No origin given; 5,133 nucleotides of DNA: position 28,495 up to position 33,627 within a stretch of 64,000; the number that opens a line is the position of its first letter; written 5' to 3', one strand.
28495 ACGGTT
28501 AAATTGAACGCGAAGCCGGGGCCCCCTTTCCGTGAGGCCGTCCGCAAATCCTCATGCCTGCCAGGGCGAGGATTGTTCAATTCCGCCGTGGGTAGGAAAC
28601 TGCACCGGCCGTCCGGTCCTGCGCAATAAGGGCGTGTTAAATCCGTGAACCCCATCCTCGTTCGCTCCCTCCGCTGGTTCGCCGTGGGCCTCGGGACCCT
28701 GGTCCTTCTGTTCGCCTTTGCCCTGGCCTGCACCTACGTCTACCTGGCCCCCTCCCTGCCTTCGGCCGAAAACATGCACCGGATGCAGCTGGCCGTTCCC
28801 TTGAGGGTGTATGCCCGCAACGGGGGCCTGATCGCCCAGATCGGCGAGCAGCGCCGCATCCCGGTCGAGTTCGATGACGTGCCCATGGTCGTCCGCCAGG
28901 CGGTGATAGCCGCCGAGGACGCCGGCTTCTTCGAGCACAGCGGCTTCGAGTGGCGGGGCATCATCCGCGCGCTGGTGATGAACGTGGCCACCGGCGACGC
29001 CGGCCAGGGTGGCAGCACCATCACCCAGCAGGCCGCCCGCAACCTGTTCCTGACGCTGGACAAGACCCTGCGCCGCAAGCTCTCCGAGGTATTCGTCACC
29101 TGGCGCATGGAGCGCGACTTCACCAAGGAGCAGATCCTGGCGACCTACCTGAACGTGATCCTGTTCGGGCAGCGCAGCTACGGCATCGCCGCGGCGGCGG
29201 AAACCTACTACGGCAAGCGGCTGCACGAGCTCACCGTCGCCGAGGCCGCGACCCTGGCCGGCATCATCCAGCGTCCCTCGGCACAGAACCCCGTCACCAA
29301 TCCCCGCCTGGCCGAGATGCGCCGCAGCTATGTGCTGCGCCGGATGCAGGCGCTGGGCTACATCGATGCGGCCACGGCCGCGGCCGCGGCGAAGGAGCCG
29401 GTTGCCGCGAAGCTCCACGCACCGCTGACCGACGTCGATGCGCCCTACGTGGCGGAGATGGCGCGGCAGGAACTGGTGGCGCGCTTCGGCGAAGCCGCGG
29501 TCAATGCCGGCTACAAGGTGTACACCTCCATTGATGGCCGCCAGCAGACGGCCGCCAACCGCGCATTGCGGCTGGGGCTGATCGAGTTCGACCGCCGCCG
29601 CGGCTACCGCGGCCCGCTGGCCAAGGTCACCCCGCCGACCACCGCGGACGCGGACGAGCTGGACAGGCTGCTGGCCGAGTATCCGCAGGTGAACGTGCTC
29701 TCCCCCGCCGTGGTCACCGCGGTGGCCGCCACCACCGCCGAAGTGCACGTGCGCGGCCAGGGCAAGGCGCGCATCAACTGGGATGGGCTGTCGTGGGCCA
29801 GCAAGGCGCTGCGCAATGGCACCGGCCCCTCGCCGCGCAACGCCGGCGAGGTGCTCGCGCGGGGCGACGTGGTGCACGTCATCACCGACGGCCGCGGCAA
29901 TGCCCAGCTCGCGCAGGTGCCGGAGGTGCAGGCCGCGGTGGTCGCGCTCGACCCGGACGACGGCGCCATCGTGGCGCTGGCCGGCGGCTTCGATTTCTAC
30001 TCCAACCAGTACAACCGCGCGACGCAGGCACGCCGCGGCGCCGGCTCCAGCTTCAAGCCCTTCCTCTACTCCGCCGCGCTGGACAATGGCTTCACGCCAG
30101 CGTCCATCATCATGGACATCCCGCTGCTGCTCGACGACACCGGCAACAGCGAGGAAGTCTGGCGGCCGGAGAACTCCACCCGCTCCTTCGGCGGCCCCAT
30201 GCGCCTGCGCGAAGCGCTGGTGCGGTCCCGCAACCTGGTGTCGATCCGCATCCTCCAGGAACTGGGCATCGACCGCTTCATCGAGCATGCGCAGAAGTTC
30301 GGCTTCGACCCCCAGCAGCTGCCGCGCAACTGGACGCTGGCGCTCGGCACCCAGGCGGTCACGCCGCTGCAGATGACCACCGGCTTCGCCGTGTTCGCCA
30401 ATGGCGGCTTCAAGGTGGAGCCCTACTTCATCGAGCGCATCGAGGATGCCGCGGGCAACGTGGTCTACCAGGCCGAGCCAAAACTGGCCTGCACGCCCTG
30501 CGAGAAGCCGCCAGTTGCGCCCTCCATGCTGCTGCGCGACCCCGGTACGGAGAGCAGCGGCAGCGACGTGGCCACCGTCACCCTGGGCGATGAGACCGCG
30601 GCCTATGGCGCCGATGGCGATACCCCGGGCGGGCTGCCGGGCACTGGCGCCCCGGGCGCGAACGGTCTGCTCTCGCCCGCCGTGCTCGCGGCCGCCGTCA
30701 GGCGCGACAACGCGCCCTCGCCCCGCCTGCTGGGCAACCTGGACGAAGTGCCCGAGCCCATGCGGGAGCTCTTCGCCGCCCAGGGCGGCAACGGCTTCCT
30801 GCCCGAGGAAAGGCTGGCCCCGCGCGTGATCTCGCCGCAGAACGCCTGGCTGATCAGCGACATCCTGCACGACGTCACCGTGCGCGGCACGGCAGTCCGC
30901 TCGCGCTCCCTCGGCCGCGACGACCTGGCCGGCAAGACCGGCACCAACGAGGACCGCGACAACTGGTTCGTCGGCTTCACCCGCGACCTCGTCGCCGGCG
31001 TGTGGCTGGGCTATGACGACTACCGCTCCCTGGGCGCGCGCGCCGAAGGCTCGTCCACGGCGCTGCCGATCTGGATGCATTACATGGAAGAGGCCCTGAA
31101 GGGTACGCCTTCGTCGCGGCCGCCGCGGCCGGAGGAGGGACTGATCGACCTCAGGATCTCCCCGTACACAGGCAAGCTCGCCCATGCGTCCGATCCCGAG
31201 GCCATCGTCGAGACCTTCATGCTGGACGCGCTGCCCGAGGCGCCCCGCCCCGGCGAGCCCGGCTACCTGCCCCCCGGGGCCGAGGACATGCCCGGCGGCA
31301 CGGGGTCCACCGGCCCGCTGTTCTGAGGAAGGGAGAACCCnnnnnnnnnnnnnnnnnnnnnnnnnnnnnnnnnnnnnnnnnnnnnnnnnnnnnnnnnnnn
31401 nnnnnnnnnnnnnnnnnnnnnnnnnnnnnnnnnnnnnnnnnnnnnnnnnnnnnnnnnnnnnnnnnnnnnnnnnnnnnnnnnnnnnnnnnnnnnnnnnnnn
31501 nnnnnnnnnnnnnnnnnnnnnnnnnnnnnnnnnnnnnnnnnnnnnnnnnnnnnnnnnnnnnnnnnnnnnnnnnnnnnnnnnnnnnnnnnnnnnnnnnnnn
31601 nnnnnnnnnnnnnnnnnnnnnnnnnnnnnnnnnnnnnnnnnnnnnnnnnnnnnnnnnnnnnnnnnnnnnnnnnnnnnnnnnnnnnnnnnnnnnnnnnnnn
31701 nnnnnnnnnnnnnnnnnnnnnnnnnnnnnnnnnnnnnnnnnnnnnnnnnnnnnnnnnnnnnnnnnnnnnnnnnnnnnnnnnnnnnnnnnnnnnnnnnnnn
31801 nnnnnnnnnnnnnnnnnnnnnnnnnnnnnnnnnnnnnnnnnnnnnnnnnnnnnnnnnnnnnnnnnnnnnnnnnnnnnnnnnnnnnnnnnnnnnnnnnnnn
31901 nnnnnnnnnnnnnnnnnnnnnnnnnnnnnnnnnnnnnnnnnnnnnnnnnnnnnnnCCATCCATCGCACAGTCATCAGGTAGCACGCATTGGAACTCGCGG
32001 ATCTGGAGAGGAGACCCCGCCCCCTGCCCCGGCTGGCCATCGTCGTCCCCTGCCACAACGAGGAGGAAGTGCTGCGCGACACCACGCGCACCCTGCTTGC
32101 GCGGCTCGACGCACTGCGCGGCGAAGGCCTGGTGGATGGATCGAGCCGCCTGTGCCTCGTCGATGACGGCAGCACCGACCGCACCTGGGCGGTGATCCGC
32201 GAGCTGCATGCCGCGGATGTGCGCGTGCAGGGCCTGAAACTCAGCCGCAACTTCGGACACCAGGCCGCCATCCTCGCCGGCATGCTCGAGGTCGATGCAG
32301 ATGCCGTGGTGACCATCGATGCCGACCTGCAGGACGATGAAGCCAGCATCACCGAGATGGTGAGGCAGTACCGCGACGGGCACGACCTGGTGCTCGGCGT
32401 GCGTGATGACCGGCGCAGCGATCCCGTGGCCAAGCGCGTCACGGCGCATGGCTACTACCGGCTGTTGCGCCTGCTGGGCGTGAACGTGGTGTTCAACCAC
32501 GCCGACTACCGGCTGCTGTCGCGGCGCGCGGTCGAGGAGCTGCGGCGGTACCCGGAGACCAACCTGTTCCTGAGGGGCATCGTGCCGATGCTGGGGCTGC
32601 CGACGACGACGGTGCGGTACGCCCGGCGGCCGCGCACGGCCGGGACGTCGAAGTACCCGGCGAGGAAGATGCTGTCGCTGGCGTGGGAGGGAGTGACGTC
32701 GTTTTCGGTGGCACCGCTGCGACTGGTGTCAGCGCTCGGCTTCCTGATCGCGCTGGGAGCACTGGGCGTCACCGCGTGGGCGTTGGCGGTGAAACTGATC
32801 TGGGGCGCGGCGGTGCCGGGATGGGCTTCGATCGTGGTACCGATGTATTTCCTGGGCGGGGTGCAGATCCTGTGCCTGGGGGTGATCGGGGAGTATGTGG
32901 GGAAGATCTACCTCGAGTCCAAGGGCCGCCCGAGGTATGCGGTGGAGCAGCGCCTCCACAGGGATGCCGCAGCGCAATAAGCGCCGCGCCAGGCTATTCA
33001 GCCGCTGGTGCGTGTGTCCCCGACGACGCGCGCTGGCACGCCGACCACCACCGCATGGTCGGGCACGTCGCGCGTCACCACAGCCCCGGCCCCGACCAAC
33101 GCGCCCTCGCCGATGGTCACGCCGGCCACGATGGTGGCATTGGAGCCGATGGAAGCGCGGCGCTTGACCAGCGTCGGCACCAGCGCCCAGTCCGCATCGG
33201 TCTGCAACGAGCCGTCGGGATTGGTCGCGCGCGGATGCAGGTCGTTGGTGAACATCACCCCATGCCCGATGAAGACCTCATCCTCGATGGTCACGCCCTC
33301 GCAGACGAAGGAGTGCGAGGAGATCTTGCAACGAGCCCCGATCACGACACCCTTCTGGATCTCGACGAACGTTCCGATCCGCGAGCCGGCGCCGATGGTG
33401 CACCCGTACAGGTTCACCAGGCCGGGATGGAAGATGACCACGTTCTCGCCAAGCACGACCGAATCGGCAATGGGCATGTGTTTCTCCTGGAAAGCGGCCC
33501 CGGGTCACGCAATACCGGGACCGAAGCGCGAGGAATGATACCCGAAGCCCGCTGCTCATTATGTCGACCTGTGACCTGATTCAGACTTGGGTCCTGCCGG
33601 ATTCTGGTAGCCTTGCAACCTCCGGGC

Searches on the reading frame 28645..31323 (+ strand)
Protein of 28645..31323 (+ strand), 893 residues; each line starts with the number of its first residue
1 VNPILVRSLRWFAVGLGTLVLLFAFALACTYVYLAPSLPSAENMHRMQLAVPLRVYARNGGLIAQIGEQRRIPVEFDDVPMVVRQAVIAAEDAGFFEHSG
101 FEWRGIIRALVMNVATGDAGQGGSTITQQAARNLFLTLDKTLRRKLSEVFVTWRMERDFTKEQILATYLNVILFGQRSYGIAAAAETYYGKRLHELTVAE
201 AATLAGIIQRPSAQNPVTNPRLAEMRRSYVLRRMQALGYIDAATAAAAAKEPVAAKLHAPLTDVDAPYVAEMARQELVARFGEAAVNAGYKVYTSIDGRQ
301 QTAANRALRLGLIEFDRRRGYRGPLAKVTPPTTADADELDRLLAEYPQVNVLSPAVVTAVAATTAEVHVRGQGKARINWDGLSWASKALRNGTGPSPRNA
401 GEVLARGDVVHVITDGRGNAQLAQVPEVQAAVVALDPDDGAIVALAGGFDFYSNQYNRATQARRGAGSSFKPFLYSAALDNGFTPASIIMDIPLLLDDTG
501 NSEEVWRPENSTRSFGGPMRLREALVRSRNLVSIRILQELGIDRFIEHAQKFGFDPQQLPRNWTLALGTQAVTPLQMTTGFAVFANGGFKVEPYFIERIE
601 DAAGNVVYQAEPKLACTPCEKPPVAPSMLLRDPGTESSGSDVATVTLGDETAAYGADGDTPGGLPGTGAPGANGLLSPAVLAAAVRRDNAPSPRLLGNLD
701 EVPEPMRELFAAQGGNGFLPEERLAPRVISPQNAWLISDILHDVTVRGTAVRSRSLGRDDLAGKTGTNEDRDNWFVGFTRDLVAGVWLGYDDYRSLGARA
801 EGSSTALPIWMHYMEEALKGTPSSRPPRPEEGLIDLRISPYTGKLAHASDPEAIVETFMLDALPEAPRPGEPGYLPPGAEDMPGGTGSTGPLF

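Call 21: search_protein_families(library=pfam, proteins=[window:28645-31323:+], max_evalue=0.001)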
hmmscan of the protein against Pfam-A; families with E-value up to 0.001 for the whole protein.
window:28645-31323:+ (893 aa): 3 families
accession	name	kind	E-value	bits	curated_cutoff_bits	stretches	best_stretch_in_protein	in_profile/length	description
PF00912.28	Transgly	-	4.6e-61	205.8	27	1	60-235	2-178/178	Transglycosylase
PF00905.27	Transpeptidase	-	2.7e-31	109.3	22.1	1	431-613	2-197/299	Penicillin binding protein transpeptidase domain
PF17092.11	PCB_OB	-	1.4e-25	90.6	27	1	321-428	1-111/111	Penicillin-binding protein OB-like domain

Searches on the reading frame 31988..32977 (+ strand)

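Call 21: search_protein_families(library=pfam, proteins=[window:31988-32977:+], max_evalue=0.001)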
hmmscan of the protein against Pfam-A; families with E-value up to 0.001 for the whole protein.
window:31988-32977:+ (330 aa): 1 family
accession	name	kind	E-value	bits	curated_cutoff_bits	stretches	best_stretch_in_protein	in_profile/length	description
PF00535.33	Glycos_transf_2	-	1.3e-28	100.4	23.3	1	18-185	2-167/168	Glycosyl transferase family 2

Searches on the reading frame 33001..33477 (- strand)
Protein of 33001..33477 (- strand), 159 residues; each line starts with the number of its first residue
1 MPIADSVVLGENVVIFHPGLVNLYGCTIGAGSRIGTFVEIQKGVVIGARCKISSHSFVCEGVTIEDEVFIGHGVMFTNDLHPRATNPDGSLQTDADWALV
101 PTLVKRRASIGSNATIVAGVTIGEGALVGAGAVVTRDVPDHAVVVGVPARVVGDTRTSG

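Call 21: search_protein_families(library=pfam, proteins=[window:33001-33477:-], max_evalue=0.001)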
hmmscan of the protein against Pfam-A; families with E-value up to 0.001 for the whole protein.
window:33001-33477:- (159 aa): 3 families
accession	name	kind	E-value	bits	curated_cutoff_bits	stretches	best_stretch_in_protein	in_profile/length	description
PF00132.30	Hexapep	-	1.1e-20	72.8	27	2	103-136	3-36/36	Bacterial transferase hexapeptide (six repeats)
PF14602.12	Hexapep_2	-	1.2e-09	38.2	27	1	109-136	9-34/34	Hexapeptide repeat of succinyl-transferase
PF25084.1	LbH_EIF2B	-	3e-09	37.3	54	1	6-78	21-95/105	EIF2B subunit epsilon LbH domain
